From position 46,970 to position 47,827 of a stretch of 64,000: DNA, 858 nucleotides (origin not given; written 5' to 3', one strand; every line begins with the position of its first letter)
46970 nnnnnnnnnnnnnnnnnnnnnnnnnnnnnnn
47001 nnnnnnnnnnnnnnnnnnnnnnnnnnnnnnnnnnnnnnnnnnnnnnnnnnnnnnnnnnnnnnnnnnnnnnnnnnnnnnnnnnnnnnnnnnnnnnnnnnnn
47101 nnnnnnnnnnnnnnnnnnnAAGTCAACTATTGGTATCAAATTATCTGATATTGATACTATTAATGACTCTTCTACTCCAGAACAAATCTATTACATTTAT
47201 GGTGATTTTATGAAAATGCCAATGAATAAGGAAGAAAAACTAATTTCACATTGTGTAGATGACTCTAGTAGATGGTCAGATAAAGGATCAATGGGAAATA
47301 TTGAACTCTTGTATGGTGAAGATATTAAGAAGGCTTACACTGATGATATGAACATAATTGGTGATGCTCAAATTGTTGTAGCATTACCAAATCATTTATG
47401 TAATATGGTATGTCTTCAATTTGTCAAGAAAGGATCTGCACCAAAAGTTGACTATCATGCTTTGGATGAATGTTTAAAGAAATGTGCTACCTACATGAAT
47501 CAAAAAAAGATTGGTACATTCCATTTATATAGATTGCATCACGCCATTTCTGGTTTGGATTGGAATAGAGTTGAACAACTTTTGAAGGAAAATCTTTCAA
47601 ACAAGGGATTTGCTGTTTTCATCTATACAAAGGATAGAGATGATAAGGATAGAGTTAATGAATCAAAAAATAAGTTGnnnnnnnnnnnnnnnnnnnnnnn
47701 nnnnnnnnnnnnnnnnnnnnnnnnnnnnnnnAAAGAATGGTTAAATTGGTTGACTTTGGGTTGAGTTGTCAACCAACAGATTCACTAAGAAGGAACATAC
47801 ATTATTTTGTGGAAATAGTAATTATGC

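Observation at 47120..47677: DNA ligase I-like protein carries a C-terminal TARG1/OARD1-type macro domain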

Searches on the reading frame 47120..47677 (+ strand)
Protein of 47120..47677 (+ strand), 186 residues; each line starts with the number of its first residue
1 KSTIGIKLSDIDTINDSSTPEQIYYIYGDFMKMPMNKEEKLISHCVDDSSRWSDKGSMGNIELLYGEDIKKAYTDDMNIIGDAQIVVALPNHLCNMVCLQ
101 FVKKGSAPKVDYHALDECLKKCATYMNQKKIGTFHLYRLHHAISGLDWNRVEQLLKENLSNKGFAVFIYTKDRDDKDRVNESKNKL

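Call 5: search_protein_families(library=pfam, proteins=[window:47120-47677:+], max_evalue=1)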
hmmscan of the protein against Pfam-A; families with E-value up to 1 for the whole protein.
window:47120-47677:+ (186 aa): 2 families
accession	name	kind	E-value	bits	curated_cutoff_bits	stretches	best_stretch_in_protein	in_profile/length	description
PF04994.19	TfoX_C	-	0.044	14.3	23.1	1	135-161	53-79/81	TfoX C-terminal domain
PF13590.11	DUF4136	-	0.19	12.6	32.8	1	129-165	12-52/152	Domain of unknown function (DUF4136)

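Call 6: search_solved_structures(query=window:47177-47677:+, max_evalue=10, show_alignments=3)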
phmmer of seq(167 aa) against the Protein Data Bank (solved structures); distinct sequences matched with E-value up to 10: 6.
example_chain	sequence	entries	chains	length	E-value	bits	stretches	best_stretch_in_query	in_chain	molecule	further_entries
7enn_K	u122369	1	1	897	1.9e-10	44.2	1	4-155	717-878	Chromodomain-helicase-DNA-binding protein 1-like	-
7otq_K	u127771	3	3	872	1.1e-09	41.8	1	4-154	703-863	Chromodomain-helicase-DNA-binding protein 1-like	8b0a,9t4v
7epu_B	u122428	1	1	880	1.2e-09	41.6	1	4-153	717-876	Chromodomain-helicase-DNA-binding protein 1-like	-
2afc_A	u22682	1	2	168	6.3e-09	39.3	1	3-151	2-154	conserved hypothetical protein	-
2fg1_A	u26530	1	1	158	8e-09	38.9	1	3-150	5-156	conserved hypothetical protein BT1257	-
5e3b_A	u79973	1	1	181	2.5e-06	30.8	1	3-151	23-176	Macrodomain protein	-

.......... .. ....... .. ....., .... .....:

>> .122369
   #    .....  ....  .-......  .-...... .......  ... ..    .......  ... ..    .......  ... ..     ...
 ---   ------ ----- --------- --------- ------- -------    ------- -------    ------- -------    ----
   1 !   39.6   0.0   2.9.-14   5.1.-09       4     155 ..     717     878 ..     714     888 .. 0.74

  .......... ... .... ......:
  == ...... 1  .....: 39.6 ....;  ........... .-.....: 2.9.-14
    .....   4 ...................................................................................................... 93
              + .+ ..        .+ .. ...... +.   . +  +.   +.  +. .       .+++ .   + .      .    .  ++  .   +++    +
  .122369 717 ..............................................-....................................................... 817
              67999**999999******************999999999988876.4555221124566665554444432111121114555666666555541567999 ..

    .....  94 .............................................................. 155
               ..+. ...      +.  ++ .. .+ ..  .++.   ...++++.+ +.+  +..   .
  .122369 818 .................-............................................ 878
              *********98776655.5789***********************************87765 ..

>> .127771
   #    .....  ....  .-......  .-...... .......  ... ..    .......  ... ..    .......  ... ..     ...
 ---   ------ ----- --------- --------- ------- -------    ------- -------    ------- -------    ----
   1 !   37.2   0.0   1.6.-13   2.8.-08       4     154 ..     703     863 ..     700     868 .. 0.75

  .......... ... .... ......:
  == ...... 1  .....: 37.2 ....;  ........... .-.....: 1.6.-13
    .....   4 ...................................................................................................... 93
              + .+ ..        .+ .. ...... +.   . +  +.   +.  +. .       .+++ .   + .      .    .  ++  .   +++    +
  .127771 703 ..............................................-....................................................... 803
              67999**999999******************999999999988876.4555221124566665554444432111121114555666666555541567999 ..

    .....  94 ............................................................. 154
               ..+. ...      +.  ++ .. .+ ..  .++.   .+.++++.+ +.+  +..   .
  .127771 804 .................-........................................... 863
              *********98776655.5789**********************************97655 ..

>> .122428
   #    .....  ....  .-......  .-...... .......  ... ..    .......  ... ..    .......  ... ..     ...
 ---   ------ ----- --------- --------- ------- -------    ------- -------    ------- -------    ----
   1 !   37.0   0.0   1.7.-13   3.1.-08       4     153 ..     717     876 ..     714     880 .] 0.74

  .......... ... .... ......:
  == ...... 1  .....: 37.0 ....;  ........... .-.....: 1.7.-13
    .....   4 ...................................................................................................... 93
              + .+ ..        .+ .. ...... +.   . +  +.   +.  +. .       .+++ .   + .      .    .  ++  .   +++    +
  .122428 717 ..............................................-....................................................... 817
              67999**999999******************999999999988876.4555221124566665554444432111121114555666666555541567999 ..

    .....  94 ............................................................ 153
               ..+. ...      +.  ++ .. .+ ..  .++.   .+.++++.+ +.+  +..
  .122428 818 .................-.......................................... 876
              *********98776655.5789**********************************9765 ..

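Call 7: find_homologous_proteins(query=window:47123-47677:+, max_evalue=0.01)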
Query seq(185 aa): 69 candidates shared short words with the query, none scored E <= 0.01.

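Call 17: predict_structure(protein=window:47165-47677:+)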
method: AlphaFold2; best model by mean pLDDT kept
length: 171 residues; sequences in the alignment: 1
mean_pLDDT: 43.8   pTM: 0.45
mean pLDDT of the five models: 43.8, 43.6, 42.5, 39.9, 36.6
residues with pLDDT >= 90: 0; 70-90: 27; 50-70: 29; < 50: 115
segments of 3 or more residues with pLDDT < 50: 1-93, 124-129, 156-171
pLDDT, mean of each block of 10 residues (from residue 1): 26 27 25 24 27 30 29 34 37 60 72 64 51 77 77 51 34 33
secondary structure, 60 per line:
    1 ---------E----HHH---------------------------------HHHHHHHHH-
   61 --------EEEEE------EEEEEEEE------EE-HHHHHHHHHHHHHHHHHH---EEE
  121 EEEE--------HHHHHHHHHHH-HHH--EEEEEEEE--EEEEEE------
elements in order: H51-59 E69-73 E80-87 H97-114 E118-124 H133-143 E150-157 E160-165

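Call 18: search_protein_representatives(protein=window:47120-47677:+)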
Query: 186 residues. Proteins with E-value up to 0.001 (for the whole library): 161; up to 1e-10: 10; up to 1e-30: 3. The best 150 are listed.
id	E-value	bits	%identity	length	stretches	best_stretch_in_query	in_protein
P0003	1.3e-120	416.3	99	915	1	1-186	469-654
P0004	1.9e-70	252.8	61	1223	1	6-186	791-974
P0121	1.1e-64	234.1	67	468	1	39-186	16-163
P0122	7.1e-25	104.3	36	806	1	13-184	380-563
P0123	5.5e-22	94.9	40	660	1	21-184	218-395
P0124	3.2e-20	89.1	39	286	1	39-183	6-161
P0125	1.5e-18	83.7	33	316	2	22-169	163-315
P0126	2.9e-18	82.8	36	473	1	23-178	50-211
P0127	1.3e-11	61.1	29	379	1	24-171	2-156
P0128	2.1e-11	60.4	31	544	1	38-183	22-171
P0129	1.9e-10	57.3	36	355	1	76-185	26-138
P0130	2.6e-10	56.8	29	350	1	37-177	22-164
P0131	4.2e-10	56.1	51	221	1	133-185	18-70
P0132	1.9e-09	54.0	28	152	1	23-170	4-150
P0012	2.2e-09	53.8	32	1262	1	41-176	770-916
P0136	1.9e-08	50.8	32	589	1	20-175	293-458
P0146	2.0e-07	47.4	32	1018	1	16-176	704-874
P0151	4.7e-07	46.2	27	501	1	18-183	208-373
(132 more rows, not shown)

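Call 28: search_solved_structures(query=A1, max_evalue=1, show_alignments=0)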
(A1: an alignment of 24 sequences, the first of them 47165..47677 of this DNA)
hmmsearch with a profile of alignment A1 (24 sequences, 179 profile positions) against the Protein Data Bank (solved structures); distinct sequences matched with E-value up to 1: 23.
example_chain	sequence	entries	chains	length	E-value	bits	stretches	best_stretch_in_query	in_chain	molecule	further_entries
7enn_K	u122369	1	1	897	8e-29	103.9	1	5-167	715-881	Chromodomain-helicase-DNA-binding protein 1-like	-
7otq_K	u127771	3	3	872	5.3e-28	101.2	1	5-160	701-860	Chromodomain-helicase-DNA-binding protein 1-like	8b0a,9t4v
7epu_B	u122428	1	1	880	8.2e-28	100.6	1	5-159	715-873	Chromodomain-helicase-DNA-binding protein 1-like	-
2fg1_A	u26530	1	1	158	3.6e-27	98.5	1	5-159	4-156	conserved hypothetical protein BT1257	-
2afc_A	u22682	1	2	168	5.1e-27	98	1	6-160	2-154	conserved hypothetical protein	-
5e3b_A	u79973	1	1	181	3.4e-22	82.3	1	4-163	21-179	Macrodomain protein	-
2eee_A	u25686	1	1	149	2.7e-08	37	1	4-160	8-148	Uncharacterized protein C6orf130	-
4j5r_A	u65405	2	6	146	2.9e-08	36.9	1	4-160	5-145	O-acetyl-ADP-ribose deacetylase 1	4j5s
4j5q_A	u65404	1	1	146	3.3e-08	36.8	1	5-160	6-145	O-acetyl-ADP-ribose deacetylase 1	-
2l8r_A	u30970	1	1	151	3.7e-08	36.6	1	5-160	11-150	Uncharacterized protein C6orf130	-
6lfu_A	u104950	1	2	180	3.9e-08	36.5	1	4-156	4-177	ADP-ribose 1''-phosphate phosphatase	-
2lgr_A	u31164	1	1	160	4.6e-08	36.3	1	5-160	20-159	Uncharacterized protein C6orf130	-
6lfq_A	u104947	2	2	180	1e-07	35.1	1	4-152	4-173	ADP-ribose 1''-phosphate phosphatase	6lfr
6lft_A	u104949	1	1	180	1.9e-07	34.3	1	4-152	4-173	ADP-ribose 1''-phosphate phosphatase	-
6lfs_A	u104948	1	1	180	9e-07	32.1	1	4-152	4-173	ADP-ribose 1''-phosphate phosphatase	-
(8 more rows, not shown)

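Call 31: predict_structure(alignment_id=A1)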
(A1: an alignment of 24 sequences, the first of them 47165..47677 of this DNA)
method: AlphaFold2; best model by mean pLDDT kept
length: 171 residues; sequences in the alignment: 24
mean_pLDDT: 93.9   pTM: 0.90
mean pLDDT of the five models: 93.9, 93.6, 93.2, 92.7, 92.2
residues with pLDDT >= 90: 147; 70-90: 22; 50-70: 1; < 50: 1
segments of 3 or more residues with pLDDT < 50: none
pLDDT, mean of each block of 10 residues (from residue 1): 82 90 94 95 94 93 93 94 95 96 98 97 92 97 97 95 95 89
secondary structure, 60 per line:
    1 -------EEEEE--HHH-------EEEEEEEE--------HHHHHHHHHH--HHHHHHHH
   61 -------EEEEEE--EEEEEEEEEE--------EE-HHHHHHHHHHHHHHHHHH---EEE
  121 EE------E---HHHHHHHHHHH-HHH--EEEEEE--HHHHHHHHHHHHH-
elements in order: E8-12 E25-32 H41-50 H53-60 E68-73 E76-85 H97-114 E118-122 H133-143 E150-155 H158-170

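Call 33: fold_search(model_id=the predicted structure, library=pdb)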
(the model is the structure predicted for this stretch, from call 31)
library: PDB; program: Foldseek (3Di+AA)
matches with E <= 10: 1629; with E <= 0.001: 199
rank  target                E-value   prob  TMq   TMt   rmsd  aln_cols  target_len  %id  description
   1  2fg1                  4.9e-12  1.00  0.72  0.78   3.2       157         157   27  Structure of a Protein of Unknown Function from Bacteroides thetaiotaomicron. (released 2006-03-07)
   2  5e3b                  1.2e-11  1.00  0.72  0.83   2.5       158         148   26  Structure of macrodomain protein from Streptomyces coelicolor (released 2016-09-28)
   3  2afc_A                1.4e-11  1.00  0.73  0.81   3.2       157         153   28  X-Ray Crystal Structure of Protein Q8A8B0 from Bacteroides thetaiotaomicron. Northeast Structural Genomics Consortium  (released 2005-08-02)
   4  7epu_B                2.9e-10  1.00  0.72  0.18   5.3       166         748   25  Crystal structure of HsALC1 (released 2021-07-14)
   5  9t4v_K                5.1e-10  1.00  0.70  0.16   4.0       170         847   26  Activation intermediate of ALC1/CHD1L bound to a PARylated nucleosome (released 2025-11-19)
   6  4j5q                  4.8e-09  1.00  0.70  0.80   2.7       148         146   18  TARG1 (C6orf130), Terminal ADP-ribose Glycohydrolase 1, apo structure (released 2013-03-27)
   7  2eee_MODEL_1_A        6.6e-09  1.00  0.69  0.77   4.1       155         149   15  Solution structure of the A1pp domain from human protein C6orf130 (released 2007-08-21)
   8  5m31                  1.0e-08  1.00  0.67  0.74   3.1       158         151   18  Macrodomain of Thermus aquaticus DarG (released 2016-12-21)
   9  4j5s_A                1.1e-08  1.00  0.72  0.82   2.9       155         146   16  TARG1 (C6orf130), Terminal ADP-ribose Glycohydrolase 1 ADP-ribose complex (released 2013-03-27)
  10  4j5r_A                1.2e-08  1.00  0.68  0.81   2.8       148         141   16  TARG1 (C6orf130), Terminal ADP-ribose Glycohydrolase 1 bound to ADP-HPD (released 2013-03-27)
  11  5m3e                  1.3e-08  1.00  0.68  0.75   2.9       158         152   18  Macrodomain of Thermus aquaticus DarG in complex with ADP-ribose (released 2016-12-21)
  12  2lgr_MODEL_1_A        1.4e-08  1.00  0.70  0.78   5.7       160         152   18  Solution structure of human protein C6orf130, a putative macro domain (released 2011-08-17)
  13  4j5s_C                1.5e-08  1.00  0.69  0.82   2.8       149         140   16  TARG1 (C6orf130), Terminal ADP-ribose Glycohydrolase 1 ADP-ribose complex (released 2013-03-27)
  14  4j5r_B                3.0e-08  1.00  0.68  0.82   2.8       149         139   16  TARG1 (C6orf130), Terminal ADP-ribose Glycohydrolase 1 bound to ADP-HPD (released 2013-03-27)
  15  4jgk_B                3.0e-08  1.00  0.67  0.69   4.1       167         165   12  Crystal Structure of the evolved variant of the computationally designed serine hydrolase, Northeast Structural Genomi (released 2013-03-20)
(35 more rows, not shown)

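Call 40: search_solved_structures(query=A1, max_evalue=1e-20, show_alignments=5)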
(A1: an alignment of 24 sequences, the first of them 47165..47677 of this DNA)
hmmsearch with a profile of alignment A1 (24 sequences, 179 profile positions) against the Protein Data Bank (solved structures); distinct sequences matched with E-value up to 1e-20: 6.
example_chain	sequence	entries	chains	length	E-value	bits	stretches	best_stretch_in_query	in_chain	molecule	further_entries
7enn_K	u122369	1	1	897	8e-29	103.9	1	5-167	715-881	Chromodomain-helicase-DNA-binding protein 1-like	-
7otq_K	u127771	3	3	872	5.3e-28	101.2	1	5-160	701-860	Chromodomain-helicase-DNA-binding protein 1-like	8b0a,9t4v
7epu_B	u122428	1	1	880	8.2e-28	100.6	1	5-159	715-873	Chromodomain-helicase-DNA-binding protein 1-like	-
2fg1_A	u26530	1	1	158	3.6e-27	98.5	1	5-159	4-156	conserved hypothetical protein BT1257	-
2afc_A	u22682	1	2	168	5.1e-27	98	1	6-160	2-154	conserved hypothetical protein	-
5e3b_A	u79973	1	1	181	3.4e-22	82.3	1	4-163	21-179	Macrodomain protein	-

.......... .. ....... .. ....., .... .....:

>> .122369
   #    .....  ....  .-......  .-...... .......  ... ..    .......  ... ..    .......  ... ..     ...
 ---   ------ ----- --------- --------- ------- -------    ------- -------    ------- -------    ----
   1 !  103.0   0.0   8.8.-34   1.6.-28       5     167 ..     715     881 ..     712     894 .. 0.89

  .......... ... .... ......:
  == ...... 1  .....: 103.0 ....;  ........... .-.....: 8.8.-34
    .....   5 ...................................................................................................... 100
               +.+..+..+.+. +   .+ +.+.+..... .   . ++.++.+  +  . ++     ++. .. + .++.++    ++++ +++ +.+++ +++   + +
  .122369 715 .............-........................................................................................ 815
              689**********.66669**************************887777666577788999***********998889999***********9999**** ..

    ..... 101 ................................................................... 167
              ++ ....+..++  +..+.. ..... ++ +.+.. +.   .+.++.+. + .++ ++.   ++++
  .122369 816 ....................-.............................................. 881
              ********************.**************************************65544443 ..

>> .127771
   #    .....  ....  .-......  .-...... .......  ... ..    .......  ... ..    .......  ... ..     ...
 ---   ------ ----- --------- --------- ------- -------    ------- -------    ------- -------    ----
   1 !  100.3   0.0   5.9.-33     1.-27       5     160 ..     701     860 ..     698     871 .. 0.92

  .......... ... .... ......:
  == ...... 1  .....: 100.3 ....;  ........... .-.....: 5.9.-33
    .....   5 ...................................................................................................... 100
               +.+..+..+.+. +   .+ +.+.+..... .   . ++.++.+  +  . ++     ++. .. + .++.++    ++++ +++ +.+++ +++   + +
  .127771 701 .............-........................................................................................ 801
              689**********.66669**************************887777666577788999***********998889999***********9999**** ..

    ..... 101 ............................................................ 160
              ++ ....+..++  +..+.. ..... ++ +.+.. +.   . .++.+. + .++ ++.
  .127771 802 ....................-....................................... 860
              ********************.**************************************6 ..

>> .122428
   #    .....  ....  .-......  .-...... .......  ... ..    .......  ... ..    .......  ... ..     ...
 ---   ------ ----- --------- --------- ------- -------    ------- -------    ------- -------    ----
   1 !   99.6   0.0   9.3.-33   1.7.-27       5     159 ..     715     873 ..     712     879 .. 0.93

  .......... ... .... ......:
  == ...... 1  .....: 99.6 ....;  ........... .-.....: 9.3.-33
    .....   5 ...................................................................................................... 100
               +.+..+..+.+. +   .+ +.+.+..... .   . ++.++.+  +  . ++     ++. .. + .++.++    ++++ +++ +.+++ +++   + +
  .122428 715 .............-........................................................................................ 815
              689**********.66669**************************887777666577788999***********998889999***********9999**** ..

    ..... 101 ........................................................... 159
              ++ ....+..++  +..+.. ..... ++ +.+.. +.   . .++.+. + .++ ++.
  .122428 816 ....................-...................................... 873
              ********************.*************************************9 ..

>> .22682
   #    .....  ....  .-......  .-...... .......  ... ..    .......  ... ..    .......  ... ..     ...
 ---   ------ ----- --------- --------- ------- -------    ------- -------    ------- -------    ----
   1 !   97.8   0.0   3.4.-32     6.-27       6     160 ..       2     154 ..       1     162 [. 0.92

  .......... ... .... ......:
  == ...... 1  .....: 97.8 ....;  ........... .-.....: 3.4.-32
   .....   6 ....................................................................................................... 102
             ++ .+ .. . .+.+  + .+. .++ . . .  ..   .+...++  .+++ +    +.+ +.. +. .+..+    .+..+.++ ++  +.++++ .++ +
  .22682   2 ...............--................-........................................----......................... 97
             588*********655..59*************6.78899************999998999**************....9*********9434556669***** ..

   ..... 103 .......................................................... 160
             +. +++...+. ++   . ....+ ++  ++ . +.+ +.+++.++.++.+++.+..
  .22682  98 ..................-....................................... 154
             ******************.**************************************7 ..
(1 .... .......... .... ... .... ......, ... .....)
